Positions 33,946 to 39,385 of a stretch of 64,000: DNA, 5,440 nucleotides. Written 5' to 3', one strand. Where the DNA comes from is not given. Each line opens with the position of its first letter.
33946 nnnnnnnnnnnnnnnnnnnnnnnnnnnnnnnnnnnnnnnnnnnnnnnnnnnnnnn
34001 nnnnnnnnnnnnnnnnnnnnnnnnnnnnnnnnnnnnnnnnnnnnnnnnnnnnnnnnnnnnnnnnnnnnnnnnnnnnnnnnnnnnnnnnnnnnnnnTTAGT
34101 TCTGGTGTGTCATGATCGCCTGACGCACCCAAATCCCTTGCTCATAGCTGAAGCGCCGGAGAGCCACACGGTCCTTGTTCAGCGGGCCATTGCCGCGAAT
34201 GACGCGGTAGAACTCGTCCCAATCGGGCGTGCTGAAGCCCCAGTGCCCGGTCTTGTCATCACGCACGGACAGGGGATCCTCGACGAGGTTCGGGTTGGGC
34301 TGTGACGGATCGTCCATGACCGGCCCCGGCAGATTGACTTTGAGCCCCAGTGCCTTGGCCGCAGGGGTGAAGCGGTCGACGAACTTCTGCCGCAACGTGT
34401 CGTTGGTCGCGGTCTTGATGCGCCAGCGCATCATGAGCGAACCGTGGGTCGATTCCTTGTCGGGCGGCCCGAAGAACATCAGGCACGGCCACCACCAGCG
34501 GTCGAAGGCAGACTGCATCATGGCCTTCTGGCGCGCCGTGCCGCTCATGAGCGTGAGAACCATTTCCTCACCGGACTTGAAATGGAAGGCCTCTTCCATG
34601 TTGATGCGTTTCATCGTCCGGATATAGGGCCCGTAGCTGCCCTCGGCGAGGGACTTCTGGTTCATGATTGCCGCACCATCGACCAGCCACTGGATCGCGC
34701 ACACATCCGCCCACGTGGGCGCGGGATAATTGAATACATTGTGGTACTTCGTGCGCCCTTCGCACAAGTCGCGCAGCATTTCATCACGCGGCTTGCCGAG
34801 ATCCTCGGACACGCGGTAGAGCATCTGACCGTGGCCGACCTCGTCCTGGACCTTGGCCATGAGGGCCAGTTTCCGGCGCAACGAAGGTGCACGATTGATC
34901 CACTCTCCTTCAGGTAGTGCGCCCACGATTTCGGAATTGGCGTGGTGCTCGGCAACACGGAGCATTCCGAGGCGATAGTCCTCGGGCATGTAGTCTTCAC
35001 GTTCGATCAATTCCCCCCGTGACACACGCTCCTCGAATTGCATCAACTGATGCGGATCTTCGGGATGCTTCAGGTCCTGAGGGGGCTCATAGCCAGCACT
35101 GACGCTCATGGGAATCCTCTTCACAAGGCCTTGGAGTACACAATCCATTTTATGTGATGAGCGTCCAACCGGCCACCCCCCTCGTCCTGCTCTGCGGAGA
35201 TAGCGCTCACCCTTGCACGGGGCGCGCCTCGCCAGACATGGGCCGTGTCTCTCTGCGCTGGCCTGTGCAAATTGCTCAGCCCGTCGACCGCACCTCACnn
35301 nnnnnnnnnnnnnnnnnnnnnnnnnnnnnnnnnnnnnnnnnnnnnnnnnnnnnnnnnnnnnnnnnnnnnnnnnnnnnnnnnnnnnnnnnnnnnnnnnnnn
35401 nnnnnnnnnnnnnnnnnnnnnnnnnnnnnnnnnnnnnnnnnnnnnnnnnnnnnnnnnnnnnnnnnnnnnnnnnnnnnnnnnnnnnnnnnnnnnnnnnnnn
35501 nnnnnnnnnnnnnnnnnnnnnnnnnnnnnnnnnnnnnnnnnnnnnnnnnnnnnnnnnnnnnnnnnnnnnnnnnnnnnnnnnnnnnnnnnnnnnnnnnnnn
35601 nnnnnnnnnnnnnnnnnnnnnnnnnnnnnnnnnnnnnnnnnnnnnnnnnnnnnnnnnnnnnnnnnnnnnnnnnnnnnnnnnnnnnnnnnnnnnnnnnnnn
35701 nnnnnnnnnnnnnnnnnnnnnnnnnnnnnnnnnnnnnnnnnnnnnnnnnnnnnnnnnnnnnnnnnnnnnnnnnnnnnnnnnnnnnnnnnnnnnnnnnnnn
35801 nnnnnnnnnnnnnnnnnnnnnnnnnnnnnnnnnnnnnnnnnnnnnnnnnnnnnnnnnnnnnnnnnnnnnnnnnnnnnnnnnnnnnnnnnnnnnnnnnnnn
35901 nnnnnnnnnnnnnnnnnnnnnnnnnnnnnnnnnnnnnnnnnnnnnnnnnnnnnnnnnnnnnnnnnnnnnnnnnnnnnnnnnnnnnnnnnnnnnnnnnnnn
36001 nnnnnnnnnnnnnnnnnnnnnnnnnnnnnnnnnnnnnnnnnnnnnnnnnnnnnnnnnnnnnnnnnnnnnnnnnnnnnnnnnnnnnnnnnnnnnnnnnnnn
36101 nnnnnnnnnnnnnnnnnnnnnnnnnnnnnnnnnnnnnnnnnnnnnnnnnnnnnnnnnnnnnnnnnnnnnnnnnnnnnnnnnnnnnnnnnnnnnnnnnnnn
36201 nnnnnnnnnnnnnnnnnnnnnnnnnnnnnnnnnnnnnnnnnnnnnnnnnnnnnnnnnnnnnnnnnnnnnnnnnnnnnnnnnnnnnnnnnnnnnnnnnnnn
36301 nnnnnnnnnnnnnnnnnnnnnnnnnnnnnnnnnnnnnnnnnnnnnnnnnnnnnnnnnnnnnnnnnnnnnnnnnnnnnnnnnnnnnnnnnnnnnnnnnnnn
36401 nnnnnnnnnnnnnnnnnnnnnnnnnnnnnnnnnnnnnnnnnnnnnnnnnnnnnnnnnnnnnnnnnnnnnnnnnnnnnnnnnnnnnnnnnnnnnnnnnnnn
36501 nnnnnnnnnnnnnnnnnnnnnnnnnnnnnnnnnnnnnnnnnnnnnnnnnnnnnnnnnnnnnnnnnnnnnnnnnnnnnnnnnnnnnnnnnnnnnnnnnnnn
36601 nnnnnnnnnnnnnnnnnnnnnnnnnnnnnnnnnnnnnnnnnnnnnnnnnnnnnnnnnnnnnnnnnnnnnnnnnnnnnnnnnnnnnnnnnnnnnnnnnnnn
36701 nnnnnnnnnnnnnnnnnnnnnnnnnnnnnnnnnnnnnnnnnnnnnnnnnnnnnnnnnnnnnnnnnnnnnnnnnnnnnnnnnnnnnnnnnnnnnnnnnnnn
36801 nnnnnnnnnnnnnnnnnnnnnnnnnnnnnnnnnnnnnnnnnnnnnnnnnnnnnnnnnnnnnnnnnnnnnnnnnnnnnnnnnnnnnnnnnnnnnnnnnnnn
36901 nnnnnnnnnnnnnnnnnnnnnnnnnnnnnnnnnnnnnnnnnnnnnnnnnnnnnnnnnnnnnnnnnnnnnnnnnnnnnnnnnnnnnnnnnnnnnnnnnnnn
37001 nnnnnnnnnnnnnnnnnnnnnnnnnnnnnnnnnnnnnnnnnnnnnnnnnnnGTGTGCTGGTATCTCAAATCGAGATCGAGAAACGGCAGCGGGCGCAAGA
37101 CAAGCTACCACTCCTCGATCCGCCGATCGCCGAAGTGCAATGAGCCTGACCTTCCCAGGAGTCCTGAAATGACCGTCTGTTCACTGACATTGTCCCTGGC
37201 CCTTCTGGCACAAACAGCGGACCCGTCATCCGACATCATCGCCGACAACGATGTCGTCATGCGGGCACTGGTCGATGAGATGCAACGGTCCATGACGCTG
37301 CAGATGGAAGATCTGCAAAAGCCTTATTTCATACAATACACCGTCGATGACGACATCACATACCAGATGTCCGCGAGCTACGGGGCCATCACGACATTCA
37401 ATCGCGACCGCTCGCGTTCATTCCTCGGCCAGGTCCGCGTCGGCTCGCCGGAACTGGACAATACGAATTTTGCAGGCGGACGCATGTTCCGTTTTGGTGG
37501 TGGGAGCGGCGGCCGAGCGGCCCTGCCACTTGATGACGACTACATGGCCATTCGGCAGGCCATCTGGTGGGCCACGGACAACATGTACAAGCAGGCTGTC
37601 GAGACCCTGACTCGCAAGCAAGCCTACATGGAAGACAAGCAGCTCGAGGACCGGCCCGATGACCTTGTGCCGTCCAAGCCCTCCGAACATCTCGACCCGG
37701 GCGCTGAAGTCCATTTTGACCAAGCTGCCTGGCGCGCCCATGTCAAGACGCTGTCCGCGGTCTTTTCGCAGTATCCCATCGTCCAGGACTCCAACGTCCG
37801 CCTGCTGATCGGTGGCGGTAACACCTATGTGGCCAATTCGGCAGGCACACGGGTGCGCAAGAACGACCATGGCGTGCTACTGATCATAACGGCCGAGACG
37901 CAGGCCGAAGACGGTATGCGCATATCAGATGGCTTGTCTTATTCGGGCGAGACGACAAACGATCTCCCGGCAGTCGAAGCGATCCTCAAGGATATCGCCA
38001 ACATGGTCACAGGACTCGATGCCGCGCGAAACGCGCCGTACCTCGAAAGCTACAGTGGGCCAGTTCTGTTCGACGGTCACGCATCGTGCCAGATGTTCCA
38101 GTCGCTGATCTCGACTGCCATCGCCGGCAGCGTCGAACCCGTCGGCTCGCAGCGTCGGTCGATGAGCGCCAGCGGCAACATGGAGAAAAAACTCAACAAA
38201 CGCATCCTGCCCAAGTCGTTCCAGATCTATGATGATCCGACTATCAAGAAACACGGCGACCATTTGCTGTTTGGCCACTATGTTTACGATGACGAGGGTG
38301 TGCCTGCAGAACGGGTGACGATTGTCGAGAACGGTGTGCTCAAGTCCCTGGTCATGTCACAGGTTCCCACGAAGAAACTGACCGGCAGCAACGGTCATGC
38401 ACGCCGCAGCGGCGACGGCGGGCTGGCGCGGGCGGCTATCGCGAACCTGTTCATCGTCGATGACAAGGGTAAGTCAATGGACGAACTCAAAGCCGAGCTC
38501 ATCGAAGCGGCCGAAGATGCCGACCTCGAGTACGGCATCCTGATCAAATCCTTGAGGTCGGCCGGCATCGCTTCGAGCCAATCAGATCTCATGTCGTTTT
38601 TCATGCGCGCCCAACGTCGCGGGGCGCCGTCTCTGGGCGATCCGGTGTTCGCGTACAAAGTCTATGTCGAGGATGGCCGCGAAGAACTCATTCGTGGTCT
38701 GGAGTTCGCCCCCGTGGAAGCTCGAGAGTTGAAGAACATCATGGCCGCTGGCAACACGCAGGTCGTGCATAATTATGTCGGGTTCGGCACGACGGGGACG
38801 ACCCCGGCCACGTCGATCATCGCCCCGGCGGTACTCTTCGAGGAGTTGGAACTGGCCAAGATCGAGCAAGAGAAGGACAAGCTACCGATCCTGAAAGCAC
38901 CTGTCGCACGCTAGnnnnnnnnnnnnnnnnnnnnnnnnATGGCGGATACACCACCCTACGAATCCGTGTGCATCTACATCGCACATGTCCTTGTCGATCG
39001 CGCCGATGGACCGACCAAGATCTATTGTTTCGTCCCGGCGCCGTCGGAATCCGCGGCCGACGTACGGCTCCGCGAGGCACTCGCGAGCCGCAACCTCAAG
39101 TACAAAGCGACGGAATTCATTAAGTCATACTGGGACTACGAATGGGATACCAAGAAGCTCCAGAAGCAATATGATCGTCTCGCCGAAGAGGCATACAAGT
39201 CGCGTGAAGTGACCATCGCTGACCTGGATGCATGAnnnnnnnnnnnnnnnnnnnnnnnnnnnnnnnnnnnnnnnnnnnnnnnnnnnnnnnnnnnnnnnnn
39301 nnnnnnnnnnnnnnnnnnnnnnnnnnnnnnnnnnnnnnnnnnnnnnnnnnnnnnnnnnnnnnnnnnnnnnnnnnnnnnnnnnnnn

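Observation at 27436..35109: Phenylacetyl-CoA epoxidase genes split: paaA-paaB and paaC-paaD separated by a 5.7-kb insertion of unrelated genes; no paaE seen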

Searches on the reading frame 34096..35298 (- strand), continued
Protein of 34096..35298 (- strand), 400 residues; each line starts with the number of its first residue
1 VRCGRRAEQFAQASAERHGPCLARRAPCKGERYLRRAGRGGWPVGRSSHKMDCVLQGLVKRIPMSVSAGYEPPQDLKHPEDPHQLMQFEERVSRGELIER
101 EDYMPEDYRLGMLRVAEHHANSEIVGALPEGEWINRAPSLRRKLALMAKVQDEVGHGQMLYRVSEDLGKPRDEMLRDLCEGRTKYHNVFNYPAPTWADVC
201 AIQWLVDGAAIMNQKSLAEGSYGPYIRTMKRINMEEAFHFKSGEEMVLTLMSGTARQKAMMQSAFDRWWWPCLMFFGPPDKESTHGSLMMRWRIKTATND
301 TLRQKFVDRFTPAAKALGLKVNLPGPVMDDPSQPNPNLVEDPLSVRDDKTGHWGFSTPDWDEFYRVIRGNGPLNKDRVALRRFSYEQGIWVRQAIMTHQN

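Call 78: search_protein_families(library=ncbifam, proteins=[L053:13174-14223:+, L066:7892-8965:+, L040:14974-17070:+, L040:17082-18251:+], max_evalue=1e-30)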
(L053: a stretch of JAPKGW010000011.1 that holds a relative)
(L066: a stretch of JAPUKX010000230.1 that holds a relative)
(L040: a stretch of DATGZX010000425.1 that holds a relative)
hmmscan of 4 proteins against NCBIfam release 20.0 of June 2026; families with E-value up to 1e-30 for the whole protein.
L053:13174-14223:+ (350 aa): 2 families
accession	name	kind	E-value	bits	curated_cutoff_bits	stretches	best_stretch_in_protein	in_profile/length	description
TIGR03181.1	PDH_E1_alph_x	equivalog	8.3e-124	412.9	411.35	1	3-342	2-341/341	pyruvate dehydrogenase (acetyl-transferring) E1 component subunit alpha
TIGR03182.1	PDH_E1_alph_y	equivalog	5.5e-63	212.8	393.85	1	25-328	2-314/315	pyruvate dehydrogenase (acetyl-transferring) E1 component subunit alpha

L066:7892-8965:+ (358 aa): 2 families
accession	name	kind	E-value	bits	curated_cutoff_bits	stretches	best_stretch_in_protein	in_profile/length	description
TIGR03181.1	PDH_E1_alph_x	equivalog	3.7e-124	414.1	411.35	1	16-351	5-341/341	pyruvate dehydrogenase (acetyl-transferring) E1 component subunit alpha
TIGR03182.1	PDH_E1_alph_y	equivalog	5.9e-64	216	393.85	1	34-337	2-314/315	pyruvate dehydrogenase (acetyl-transferring) E1 component subunit alpha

L040:14974-17070:+ (698 aa): 4 families
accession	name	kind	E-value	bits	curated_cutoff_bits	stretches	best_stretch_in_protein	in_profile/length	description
NF006667.0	PRK09212.1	subfamily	1e-68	231.6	321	1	378-696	4-323/327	pyruvate dehydrogenase complex E1 component subunit beta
NF008854.0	PRK11892.1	equivalog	5.5e-64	216.5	454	1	377-695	141-461/464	pyruvate dehydrogenase complex E1 component subunit beta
TIGR03181.1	PDH_E1_alph_x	equivalog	1.6e-34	119.4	411.35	1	17-346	25-333/341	pyruvate dehydrogenase (acetyl-transferring) E1 component subunit alpha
TIGR03182.1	PDH_E1_alph_y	equivalog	9.2e-32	110.2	393.85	1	27-340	13-314/315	pyruvate dehydrogenase (acetyl-transferring) E1 component subunit alpha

L040:17082-18251:+ (389 aa): 8 families
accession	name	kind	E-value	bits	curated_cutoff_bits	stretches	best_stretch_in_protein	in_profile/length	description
NF004309.0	PRK05704.1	equivalog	5.8e-85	286.1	449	1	4-386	2-400/408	2-oxoglutarate dehydrogenase complex dihydrolipoyllysine-residue succinyltransferase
TIGR01347.1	sucB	equivalog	1.3e-83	281.5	378.65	1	8-386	4-396/404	dihydrolipoyllysine-residue succinyltransferase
TIGR02927.1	SucB_Actino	equivalog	1.6e-80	271.6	423.45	1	157-381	338-565/579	2-oxoglutarate dehydrogenase, E2 component, dihydrolipoamide succinyltransferase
NF008814.0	PRK11854.1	equivalog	1.6e-76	258.1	722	1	6-386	209-631/637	pyruvate dehydrogenase complex dihydrolipoyllysine-residue acetyltransferase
TIGR01349.1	PDHac_trf_mito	equivalog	3.8e-62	210.8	445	1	84-384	116-429/437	pyruvate dehydrogenase complex dihydrolipoamide acetyltransferase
TIGR01348.1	PDHac_trf_long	equivalog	4.5e-56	190.6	552.1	1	94-386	266-581/587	dihydrolipoyllysine-residue acetyltransferase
NF011416.0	PRK14843.1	equivalog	5.3e-46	157.1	429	1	162-383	119-338/347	dihydrolipoamide acetyltransferase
NF008815.0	PRK11857.1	equivalog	1.7e-43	149.3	378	1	154-384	71-299/308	dihydrolipoamide acetyltransferase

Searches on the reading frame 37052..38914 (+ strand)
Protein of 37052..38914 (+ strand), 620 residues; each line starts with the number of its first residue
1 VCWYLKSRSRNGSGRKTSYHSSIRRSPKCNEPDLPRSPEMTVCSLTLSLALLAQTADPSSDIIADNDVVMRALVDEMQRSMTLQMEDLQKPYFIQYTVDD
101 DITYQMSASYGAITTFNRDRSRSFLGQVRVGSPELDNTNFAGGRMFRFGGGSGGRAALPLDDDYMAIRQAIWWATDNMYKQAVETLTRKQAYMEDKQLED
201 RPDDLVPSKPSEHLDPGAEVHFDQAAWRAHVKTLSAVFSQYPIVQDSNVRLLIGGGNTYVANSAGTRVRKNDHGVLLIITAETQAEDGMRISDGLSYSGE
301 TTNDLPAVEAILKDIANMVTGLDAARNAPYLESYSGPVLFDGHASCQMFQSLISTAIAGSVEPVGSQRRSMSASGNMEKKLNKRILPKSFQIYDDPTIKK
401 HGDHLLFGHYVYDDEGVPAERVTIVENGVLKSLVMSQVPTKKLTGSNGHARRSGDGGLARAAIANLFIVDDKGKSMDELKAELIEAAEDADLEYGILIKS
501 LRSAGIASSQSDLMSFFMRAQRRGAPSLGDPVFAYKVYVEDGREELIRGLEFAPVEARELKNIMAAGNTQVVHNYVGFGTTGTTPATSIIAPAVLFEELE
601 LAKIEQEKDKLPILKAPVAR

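Call 5: search_protein_families(library=pfam, proteins=[window:37052-38914:+])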
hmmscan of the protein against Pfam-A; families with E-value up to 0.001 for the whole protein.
window:37052-38914:+ (620 aa): 1 family
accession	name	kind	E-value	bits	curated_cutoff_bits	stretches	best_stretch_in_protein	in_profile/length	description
PF19289.4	PmbA_TldD_3rd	-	3.3e-23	82.4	22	1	337-601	5-218/220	PmbA/TldA metallopeptidase C-terminal domain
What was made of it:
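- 35440..38914 (+): TldD/PmbA-type metallopeptidase gene pair, inserted between the lower-pathway genes and paaA. PF19289 in both ORFs (call 5).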

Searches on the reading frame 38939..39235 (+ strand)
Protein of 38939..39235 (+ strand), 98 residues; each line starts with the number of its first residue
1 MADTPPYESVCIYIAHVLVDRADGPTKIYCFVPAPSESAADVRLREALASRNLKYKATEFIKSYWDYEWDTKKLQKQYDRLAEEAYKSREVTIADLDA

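Call 5: search_protein_families(library=pfam, proteins=[window:38939-39235:+])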
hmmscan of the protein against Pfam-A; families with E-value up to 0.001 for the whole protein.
window:38939-39235:+ (98 aa): 0 families

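Call 12: search_protein_families(library=ncbifam, proteins=[window:38939-39235:+], max_evalue=0.00001)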
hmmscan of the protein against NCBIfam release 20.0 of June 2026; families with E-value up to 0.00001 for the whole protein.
window:38939-39235:+ (98 aa): 0 families

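Call 71: search_protein_families(library=pfam, proteins=[window:38939-39235:+], max_evalue=1)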
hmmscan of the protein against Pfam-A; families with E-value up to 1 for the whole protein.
window:38939-39235:+ (98 aa): 1 family
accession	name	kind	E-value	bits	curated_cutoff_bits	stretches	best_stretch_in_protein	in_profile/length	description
PF20027.4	DUF6435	-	0.032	14.7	26.9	1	71-87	10-26/53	Family of unknown function (DUF6435)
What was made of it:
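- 38939..39235 (+): Conserved 98-aa protein of unknown function. No Pfam or NCBIfam family (calls 5, 12, 71).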
